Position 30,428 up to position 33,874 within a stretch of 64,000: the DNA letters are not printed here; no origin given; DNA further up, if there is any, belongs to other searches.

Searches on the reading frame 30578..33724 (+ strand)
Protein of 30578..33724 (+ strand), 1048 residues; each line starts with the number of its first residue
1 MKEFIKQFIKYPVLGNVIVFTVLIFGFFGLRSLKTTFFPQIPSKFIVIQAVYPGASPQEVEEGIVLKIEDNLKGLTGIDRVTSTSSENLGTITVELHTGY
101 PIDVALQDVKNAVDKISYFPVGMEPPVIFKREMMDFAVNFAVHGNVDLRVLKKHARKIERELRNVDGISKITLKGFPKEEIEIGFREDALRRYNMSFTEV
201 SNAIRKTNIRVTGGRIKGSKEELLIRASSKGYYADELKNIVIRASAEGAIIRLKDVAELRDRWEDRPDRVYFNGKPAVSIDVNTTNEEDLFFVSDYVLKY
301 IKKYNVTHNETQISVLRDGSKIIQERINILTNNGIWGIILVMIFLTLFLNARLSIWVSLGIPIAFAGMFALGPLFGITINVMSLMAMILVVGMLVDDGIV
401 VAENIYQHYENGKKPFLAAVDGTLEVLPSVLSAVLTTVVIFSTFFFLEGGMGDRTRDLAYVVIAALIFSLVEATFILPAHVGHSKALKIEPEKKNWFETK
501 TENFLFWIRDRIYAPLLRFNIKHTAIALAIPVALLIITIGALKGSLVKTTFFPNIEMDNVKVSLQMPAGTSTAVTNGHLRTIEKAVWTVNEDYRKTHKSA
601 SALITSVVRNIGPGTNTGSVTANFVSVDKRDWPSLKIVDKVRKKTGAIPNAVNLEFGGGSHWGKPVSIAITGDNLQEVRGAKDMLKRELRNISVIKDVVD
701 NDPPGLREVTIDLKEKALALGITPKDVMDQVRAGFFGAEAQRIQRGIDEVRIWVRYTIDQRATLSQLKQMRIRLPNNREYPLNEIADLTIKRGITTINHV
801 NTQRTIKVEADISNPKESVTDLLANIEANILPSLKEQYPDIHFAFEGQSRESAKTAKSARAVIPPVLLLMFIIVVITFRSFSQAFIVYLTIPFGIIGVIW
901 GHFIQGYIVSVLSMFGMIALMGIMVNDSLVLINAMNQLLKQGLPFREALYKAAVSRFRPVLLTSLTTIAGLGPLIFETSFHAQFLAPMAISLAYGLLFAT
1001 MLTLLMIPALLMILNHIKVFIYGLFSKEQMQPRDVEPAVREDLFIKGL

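Call 7: search_protein_families(library=pfam, proteins=[window:30578-33724:+])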
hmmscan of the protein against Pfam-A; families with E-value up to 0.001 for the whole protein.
window:30578-33724:+ (1048 aa): 3 families
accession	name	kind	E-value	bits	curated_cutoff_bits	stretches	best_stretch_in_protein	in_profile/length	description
PF00873.25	ACR_tran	-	1e-171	573.5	28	1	4-1014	1-1020/1021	AcrB/AcrD/AcrF family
PF02355.23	SecD_SecF_C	-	1.2e-05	25.3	20.5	0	330-476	29-178/189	Protein export membrane protein SecD/SecF, C-terminal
PF03176.21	MMPL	-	3.9e-05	23.2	20.5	1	861-1015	147-303/333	MMPL family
